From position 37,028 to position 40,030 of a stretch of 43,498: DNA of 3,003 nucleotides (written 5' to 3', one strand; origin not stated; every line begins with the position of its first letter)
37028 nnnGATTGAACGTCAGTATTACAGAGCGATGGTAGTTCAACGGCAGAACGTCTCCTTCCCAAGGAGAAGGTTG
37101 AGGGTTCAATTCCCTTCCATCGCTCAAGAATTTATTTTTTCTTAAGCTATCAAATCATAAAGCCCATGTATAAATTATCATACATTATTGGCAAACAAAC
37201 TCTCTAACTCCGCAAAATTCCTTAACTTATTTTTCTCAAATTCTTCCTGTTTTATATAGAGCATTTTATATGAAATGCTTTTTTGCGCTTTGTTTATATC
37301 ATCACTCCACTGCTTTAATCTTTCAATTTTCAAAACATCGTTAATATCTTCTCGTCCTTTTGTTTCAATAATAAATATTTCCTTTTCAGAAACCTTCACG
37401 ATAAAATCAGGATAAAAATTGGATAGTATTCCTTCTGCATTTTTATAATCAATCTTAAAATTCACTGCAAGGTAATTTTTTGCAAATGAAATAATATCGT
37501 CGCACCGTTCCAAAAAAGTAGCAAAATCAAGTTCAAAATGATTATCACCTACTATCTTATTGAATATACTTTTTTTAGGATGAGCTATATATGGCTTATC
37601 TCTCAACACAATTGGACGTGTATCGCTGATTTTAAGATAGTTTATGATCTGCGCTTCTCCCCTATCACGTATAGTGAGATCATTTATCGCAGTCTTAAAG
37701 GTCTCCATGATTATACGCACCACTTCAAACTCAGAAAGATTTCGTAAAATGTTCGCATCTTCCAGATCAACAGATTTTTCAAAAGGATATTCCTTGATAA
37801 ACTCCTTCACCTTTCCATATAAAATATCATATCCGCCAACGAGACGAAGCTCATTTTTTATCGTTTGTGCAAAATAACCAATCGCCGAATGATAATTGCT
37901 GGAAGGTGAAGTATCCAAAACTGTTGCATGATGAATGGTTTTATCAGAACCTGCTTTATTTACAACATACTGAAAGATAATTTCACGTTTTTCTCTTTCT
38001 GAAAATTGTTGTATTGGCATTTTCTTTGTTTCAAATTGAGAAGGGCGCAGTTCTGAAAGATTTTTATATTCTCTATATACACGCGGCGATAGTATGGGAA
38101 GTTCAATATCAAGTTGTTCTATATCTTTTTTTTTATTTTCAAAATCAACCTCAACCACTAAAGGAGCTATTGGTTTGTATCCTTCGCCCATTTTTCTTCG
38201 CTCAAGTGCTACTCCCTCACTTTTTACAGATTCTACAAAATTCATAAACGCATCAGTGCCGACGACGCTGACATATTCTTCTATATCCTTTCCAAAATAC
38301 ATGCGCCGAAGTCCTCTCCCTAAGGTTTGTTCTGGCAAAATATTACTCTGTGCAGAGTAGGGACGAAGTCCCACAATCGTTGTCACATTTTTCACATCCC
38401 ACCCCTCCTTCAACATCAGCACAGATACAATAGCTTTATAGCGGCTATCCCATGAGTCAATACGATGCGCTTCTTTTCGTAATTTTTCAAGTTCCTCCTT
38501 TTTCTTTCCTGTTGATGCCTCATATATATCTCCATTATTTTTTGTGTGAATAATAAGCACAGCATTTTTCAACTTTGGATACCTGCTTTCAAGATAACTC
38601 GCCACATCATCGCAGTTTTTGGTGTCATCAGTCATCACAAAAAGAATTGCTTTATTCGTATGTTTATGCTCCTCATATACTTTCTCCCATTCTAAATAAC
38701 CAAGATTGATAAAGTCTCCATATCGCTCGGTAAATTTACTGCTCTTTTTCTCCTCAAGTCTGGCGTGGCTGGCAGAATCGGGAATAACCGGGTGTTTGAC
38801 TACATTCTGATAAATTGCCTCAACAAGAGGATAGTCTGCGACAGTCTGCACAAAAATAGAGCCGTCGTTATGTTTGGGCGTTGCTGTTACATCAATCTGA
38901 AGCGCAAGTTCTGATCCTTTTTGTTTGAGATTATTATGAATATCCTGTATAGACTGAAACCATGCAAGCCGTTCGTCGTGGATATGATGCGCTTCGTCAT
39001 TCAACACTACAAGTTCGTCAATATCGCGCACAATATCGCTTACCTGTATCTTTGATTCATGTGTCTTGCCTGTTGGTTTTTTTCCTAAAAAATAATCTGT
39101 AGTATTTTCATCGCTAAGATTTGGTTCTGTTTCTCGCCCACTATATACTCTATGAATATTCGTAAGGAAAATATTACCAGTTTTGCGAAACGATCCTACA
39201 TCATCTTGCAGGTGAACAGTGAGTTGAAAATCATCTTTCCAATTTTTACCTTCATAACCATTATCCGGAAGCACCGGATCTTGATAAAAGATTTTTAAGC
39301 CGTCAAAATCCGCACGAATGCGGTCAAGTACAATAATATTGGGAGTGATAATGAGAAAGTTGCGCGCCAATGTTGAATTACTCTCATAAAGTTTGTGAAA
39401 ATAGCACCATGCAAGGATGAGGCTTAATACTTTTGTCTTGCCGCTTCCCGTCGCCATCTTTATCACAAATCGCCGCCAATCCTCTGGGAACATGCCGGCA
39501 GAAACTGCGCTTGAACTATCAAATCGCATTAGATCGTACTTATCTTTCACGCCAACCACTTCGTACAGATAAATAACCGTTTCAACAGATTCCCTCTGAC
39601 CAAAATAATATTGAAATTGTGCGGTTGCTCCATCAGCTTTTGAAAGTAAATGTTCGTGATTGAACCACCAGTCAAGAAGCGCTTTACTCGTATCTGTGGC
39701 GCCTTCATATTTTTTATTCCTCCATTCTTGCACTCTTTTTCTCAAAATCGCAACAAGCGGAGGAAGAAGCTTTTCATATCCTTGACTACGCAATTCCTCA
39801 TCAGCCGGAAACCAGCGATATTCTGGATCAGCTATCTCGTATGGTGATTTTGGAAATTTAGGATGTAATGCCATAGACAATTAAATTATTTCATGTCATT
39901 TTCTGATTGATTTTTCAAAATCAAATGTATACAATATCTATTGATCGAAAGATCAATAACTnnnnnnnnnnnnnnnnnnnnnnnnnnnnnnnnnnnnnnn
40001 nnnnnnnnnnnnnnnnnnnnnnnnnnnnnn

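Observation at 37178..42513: Type III-like R-M cassette 2 with an embedded Rx4H (HEPN-like) gene: Mod - small protein - Res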

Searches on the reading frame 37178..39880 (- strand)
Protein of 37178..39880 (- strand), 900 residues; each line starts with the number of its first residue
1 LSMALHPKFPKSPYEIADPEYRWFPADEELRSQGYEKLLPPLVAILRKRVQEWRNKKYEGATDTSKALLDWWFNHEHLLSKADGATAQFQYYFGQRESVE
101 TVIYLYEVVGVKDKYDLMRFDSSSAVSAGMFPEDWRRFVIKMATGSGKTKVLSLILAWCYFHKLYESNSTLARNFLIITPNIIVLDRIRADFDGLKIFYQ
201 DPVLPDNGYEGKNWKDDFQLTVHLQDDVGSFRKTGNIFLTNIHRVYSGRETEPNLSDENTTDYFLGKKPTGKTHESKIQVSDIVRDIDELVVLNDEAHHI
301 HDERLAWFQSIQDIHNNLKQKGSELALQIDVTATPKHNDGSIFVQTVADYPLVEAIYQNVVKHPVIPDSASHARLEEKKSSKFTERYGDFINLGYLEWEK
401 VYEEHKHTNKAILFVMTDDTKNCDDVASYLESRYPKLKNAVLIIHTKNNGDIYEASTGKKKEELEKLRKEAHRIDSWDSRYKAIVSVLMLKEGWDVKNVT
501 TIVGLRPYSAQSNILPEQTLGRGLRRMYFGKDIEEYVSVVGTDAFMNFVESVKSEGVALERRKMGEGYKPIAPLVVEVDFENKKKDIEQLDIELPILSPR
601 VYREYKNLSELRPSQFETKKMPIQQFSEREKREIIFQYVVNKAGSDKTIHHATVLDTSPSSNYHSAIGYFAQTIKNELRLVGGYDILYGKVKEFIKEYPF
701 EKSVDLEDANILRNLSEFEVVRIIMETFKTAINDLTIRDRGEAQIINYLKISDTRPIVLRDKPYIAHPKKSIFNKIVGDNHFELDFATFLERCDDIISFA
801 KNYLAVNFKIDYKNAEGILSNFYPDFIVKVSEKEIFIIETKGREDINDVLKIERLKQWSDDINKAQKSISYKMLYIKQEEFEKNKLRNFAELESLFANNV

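Call 4: search_protein_families(library=pfam, proteins=[window:37178-39880:-], max_evalue=1)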
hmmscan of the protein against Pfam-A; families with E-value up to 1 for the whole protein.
window:37178-39880:- (900 aa): 6 families
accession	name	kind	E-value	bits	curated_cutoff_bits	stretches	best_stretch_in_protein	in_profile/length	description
PF04851.21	ResIII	-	4e-17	63.1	22.5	1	133-336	21-163/164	Type III restriction enzyme, res subunit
PF19778.5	RE_endonuc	-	0.0015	18.8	23.4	1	769-856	1-86/108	Endonuclease domain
PF00270.35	DEAD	-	0.0033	17.6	26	0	136-180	15-53/167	DEAD/DEAH box helicase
PF20875.2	SidC_C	-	0.019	15.8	27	1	403-441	24-62/123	SidC, C-terminal domain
PF00271.37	Helicase_C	-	0.043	14.5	23.5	1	404-525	11-108/110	Helicase conserved C-terminal domain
PF13401.12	AAA_22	-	0.074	13.8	27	0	272-318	67-111/130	AAA domain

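Call 5: search_protein_families(library=padloc, proteins=[window:37178-39880:-], max_evalue=1)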
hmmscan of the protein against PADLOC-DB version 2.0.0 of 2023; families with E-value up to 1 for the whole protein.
window:37178-39880:- (900 aa): 2 families
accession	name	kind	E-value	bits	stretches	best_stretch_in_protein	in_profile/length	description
PDLC03648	REase_III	-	1.8e-14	50.9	1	284-545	128-376/871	Type III restriction enzyme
PDLC03659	mREase_IV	-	0.00012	18.1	1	468-528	498-555/945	Type IV methyl-directed restriction enzyme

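Call 6: search_protein_families(library=ncbifam, proteins=[window:37178-39880:-], max_evalue=1)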
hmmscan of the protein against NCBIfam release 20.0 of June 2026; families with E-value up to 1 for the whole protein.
window:37178-39880:- (900 aa): 3 families
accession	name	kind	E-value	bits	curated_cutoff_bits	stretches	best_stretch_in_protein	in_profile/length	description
NF046055.1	restr_BPTD_3080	equivalog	1.4e-80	271.5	800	2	41-383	69-405/970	BPTD_3080 family restriction endonuclease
TIGR03310.1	matur_MocA_YgfJ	equivalog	0.078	12.9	186.45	1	287-360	40-111/188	molybdenum cofactor cytidylyltransferase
NF053609.1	Sul12a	equivalog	0.34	11.1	150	1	803-870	24-89/103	Sul12a family chromatin-organizing protein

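Call 42: find_related_loci(query=window:37178-39880:-, collection=genome_contigs, flank=6000)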
Query window:37178-39880:- (900 aa) in genome_contigs; peptide patterns used: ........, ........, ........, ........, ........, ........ (x = any residue, [..] = any of these).
70 stretches matched a pattern, but none encodes a relative of the query by tblastn (E <= 1e-3).

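Call 53: find_related_loci(query=A3, collection=genome_contigs, flank=8000)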
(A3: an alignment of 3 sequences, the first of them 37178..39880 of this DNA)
Query A3 (900 aa) in genome_contigs; peptide patterns used: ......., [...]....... (x = any residue, [..] = any of these).
250 stretches matched a pattern; 198 encode a relative of the query (tblastn E <= 1e-3); the best 80 are kept; 80 distinct loci.
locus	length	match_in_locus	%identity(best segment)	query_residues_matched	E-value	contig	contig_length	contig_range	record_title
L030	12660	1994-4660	69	2-892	0e+0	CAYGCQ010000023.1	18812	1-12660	MAG TPA_asm: uncultured Pseudomonadales bacterium isolate ERP113451_co1_16 genome assembly, contig: NODE_3404_length_188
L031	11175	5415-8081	68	3-892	0e+0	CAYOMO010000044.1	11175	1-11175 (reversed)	MAG TPA_asm: uncultured Gammaproteobacteria bacterium isolate SRP292972_co1_31 genome assembly, contig: NODE_2430_length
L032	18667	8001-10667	70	3-896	0e+0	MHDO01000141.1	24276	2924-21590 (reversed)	MAG: Nitrospinae bacterium RIFCSPLOWO2_12_39_16 rifcsplowo2_12_sub10_scaffold_802, whole genome shotgun sequence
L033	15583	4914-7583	67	1-892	0e+0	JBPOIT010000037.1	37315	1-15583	MAG: Candidatus Levyibacteriota bacterium isolate MAG_784 c_000000578634, whole genome shotgun sequence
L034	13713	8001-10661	68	3-892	0e+0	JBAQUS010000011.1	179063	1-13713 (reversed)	MAG: Minisyncoccia bacterium isolate MFD03283_ilm_asm_bin6 k127_9316, whole genome shotgun sequence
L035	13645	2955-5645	66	3-898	0e+0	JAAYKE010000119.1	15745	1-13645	MAG: Armatimonadota bacterium isolate AS10tlH2TH_383 273263_AS10, whole genome shotgun sequence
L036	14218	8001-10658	67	2-892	0e+0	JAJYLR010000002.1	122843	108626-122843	MAG: bacterium isolate DBS2-1.bin86 NODE_235_length_122843_cov_19.514220, whole genome shotgun sequence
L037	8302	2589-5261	67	1-896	0e+0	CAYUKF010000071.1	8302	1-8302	MAG TPA_asm: uncultured Thiotrichales bacterium isolate SRP215229_co1_52 genome assembly, contig: NODE_6120_length_8302_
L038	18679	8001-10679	67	2-897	0e+0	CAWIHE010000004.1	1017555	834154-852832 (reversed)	MAG: Candidatus Uhrbacteria bacterium isolate MFD03726.bin.1.68 genome assembly, contig: contig_72709, whole genome shot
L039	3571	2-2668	66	3-896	0e+0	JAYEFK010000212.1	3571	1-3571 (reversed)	MAG: Methanobacteriota archaeon isolate MAG275 MAG275_212, whole genome shotgun sequence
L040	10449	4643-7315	67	3-898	0e+0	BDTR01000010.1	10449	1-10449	Bacterium BMS3Bbin08 DNA, contig: NODE_53, whole genome shotgun sequence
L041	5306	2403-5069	67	3-896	0e+0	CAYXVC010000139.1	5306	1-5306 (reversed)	MAG TPA_asm: uncultured Gammaproteobacteria bacterium isolate SRP128015_co1_78 genome assembly, contig: NODE_27865_lengt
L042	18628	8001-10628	67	3-883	0e+0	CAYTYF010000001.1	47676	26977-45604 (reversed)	MAG TPA_asm: uncultured Candidatus Saccharibacteria bacterium isolate SRP342105_co2_33 genome assembly, contig: NODE_681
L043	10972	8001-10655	66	3-892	0e+0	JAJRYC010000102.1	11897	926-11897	MAG: Nitrospirae bacterium isolate Dive96_bin3.242 k141_4447055, whole genome shotgun sequence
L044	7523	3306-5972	67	3-892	0e+0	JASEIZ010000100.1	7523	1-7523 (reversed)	MAG: Desulfobacterales bacterium isolate Yes71-19 NODE_100_length_7523_cov_3.878264, whole genome shotgun sequence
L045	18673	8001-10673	67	1-896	0e+0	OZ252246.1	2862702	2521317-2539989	MAG: Nitrospinales bacterium isolate 09764799-6df8-48cc-ac82-a3f7e3b0517f genome assembly, chromosome: 1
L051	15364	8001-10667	66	3-896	0e+0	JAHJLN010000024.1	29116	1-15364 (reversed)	MAG: Proteobacteria bacterium isolate Old_saline.mb.139 Old_saline.mb.139_k141_73389, whole genome shotgun sequence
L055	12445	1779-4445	66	3-896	0e+0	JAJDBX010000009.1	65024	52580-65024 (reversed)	MAG: Nitrospirota bacterium isolate OFTM336 OFTM336_8, whole genome shotgun sequence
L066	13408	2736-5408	65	1-896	0e+0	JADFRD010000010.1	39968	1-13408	MAG: Candidatus Neomarinimicrobiota bacterium isolate B83T3L11 B83T3L11_NODE620, whole genome shotgun sequence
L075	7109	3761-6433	65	2-896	0e+0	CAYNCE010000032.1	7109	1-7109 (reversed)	MAG TPA_asm: uncultured Gammaproteobacteria bacterium isolate SRP256446_co1_34 genome assembly, contig: NODE_6675_length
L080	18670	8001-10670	64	3-897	0e+0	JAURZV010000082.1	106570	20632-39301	MAG: Methylobacter sp. isolate E6_concoct.bin.28 E6_k141_190492, whole genome shotgun sequence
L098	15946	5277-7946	63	3-896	0e+0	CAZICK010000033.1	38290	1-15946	MAG TPA_asm: uncultured Pirellulales bacterium isolate binchicken_co234_319 genome assembly, contig: NODE_385_length_382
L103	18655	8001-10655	62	3-896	0e+0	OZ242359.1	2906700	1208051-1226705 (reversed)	MAG: Candidatus Azotimanducaceae bacterium isolate 7bf1feec-c378-4ebb-b472-d470633686a9 genome assembly, chromosome: 1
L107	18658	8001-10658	61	2-896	0e+0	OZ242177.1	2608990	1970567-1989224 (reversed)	MAG: Nitrospirales bacterium isolate 45785f85-df72-40de-98ad-77c1fa625b04 genome assembly, chromosome: 1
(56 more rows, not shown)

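Call 56: search_protein_families(library=pfam, proteins=[L051:7183-8001:+, L103:7578-7991:+, L103:7172-7585:+, L043:6272-7168:+, L066:1040-2218:+, L043:7165-7995:+, L066:2215-2688:+, L103:5609-7162:+, L098:4429-5277:+, L045:3190-5838:+], max_evalue=0.01)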
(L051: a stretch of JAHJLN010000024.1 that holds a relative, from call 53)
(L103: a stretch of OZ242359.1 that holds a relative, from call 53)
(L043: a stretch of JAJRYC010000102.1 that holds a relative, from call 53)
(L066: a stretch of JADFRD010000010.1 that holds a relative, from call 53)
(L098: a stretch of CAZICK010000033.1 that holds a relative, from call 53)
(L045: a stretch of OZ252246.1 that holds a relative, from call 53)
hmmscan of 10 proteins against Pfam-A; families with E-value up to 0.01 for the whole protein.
L051:7183-8001:+ (272 aa): 1 family
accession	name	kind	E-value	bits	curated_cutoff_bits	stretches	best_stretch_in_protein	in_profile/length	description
PF04383.19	KilA-N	-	3.3e-20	72.4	23.8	1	11-137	7-105/107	KilA-N domain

L103:7578-7991:+ (137 aa): 2 families
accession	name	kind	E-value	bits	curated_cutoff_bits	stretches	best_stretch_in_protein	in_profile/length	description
PF01934.22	HepT-like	-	2.2e-31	108.5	23.5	1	12-129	1-117/120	Ribonuclease HepT-like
PF20797.2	HepT-like_2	-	0.0011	19.5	27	1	81-122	51-93/110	HepT-like protein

L103:7172-7585:+ (137 aa): 2 families
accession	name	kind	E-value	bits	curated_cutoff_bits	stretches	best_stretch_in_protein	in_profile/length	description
PF18765.7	Polbeta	-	1.1e-12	48.3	26.9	1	9-101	5-93/93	Polymerase beta, Nucleotidyltransferase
PF01909.29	NTP_transf_2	-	0.0031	18.3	21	1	18-62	15-48/93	Nucleotidyltransferase domain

L043:6272-7168:+ (298 aa): 2 families
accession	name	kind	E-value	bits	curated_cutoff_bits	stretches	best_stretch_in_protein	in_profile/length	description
PF04343.18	DUF488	-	3.1e-24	86.3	22.2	1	168-287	2-121/121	Domain of unknown function DUF488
PF22751.1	DUF488-N3a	-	1.2e-05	26.1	27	1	230-290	55-117/118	Active DUF488-N3 subclade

L066:1040-2218:+ (392 aa): 7 families
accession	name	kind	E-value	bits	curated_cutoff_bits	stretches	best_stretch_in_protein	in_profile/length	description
PF06114.19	Peptidase_M78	-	1.7e-18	67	22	1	174-298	2-120/123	IrrE N-terminal-like domain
PF01381.28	HTH_3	-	2.7e-06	27.7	23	1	13-57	1-45/55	Helix-turn-helix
PF05491.19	RuvB_C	-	3.4e-05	24.1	24.7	1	348-391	10-54/72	RuvB C-terminal winged helix domain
PF20573.4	DUF6782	-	6.1e-05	22.8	27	1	156-225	35-101/241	Putative metallopeptidase family (DUF6782)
PF12725.13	DUF3810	-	0.00096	19.1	28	1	125-226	106-202/311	Protein of unknown function (DUF3810)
PF12844.13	HTH_19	-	0.006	16.9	30.2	0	13-57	4-48/64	Helix-turn-helix domain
PF13560.12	HTH_31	-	0.0065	17.2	27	0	13-57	6-51/64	Helix-turn-helix domain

L043:7165-7995:+ (276 aa): 0 families

L066:2215-2688:+ (157 aa): 2 families
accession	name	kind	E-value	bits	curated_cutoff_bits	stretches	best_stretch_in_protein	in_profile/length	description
PF14367.12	DUF4411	-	5.6e-38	130.7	23.5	1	3-157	1-159/159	Domain of unknown function (DUF4411)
PF17146.10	PIN_6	-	0.0034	18.2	27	1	35-82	18-63/87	PIN domain of ribonuclease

L103:5609-7162:+ (517 aa): 7 families
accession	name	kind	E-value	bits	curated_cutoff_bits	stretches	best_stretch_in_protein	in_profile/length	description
PF13175.12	AAA_15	-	2.7e-17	63.9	32.1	2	1-53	1-50/374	AAA ATPase domain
PF13304.12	AAA_21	-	2.3e-15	57.9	27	1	28-284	1-303/304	AAA domain, putative AbiEii toxin, Type IV TA system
PF02463.25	SMC_N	-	1.7e-14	54.3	40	1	3-289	2-207/220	RecF/RecN/SMC N terminal domain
PF13476.12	AAA_23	-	1.7e-08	35.8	27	1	5-134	1-125/201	AAA domain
PF13514.12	AAA_27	-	3.5e-06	27.2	22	1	1-47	1-47/206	AAA domain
PF00005.33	ABC_tran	-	0.00012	23.1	25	1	26-118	11-80/137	ABC transporter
PF01637.24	ATPase_2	-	0.0035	17.6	33.2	0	25-67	19-56/225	ATPase domain predominantly from Archaea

L098:4429-5277:+ (282 aa): 1 family
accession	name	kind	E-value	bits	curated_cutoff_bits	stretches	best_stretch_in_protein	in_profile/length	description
PF02498.22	Bro-N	-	9.6e-14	52.2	25.6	1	21-112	3-92/96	BRO family, N-terminal domain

L045:3190-5838:+ (882 aa): 4 families
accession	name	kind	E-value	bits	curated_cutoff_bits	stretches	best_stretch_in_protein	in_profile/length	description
PF13304.12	AAA_21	-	1.3e-11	45.5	27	2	764-825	239-303/304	AAA domain, putative AbiEii toxin, Type IV TA system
PF02463.25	SMC_N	-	5.5e-11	42.7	40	2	570-830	111-207/220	RecF/RecN/SMC N terminal domain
PF13476.12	AAA_23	-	2.3e-09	38.6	27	1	281-503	12-199/201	AAA domain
PF13175.12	AAA_15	-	3e-05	24.3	32.1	1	283-825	18-374/374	AAA ATPase domain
